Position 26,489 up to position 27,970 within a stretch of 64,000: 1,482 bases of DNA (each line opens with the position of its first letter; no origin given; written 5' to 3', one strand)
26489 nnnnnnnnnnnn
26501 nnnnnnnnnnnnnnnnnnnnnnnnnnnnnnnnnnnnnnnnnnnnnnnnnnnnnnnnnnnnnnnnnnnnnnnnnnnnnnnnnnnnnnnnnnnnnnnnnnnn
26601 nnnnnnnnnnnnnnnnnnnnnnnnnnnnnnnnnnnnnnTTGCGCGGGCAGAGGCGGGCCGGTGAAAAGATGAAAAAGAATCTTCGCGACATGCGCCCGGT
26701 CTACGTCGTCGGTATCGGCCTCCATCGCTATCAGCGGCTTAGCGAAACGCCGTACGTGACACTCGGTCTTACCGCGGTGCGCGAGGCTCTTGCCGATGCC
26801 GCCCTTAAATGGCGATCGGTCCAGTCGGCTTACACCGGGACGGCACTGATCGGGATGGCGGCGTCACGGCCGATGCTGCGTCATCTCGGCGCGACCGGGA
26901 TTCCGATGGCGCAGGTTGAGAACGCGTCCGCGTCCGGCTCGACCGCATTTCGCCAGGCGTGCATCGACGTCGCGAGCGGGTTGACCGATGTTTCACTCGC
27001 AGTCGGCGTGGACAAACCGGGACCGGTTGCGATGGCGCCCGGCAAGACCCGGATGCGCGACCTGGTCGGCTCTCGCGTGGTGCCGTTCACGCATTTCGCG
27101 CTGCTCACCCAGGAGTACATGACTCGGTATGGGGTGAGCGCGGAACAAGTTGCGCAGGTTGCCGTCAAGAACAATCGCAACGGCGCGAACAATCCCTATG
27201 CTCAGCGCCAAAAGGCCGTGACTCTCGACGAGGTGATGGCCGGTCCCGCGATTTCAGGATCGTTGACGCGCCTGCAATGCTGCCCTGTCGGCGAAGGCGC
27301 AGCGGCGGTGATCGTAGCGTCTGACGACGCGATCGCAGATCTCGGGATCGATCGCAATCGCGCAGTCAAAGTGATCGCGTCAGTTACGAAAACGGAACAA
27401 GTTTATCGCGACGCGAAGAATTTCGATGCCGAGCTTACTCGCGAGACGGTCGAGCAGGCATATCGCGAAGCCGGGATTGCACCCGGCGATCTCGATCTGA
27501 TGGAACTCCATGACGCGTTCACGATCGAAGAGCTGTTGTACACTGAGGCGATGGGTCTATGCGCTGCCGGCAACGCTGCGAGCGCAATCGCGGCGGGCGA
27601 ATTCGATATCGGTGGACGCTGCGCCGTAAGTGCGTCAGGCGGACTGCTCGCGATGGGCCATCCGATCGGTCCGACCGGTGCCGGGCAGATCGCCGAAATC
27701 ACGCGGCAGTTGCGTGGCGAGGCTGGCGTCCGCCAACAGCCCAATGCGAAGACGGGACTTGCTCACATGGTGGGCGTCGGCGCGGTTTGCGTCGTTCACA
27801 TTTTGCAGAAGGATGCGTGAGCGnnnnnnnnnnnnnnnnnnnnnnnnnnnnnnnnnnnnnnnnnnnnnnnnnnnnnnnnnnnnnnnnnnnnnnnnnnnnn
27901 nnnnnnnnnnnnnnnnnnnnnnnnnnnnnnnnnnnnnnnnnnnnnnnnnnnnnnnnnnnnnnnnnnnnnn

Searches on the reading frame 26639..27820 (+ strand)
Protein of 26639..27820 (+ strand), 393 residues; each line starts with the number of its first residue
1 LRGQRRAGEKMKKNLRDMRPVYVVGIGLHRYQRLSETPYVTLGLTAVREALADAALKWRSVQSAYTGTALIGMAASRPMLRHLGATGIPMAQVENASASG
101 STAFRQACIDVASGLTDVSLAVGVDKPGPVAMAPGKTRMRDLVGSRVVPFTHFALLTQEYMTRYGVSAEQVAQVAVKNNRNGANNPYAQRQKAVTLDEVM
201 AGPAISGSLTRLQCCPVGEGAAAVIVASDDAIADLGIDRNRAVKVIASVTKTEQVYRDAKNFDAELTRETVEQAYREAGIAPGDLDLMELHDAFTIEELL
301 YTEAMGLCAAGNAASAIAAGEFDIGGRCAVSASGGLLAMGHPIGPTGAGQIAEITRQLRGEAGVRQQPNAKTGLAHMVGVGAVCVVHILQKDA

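Call 12: search_protein_families(library=pfam, proteins=[window:26639-27820:+], max_evalue=0.001)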
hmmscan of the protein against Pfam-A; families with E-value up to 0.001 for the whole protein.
window:26639-27820:+ (393 aa): 3 families
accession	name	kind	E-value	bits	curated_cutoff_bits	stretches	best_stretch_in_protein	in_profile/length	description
PF22691.2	Thiolase_C_1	-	6.5e-34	117.2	28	1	254-388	7-141/144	Thiolase C-terminal domain-like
PF00108.29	Thiolase_N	-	2.7e-13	50.4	26.4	1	34-228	18-258/260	Thiolase, N-terminal domain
PF02803.24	Thiolase_C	-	5.4e-11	42.6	27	1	244-362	2-101/123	Thiolase, C-terminal domain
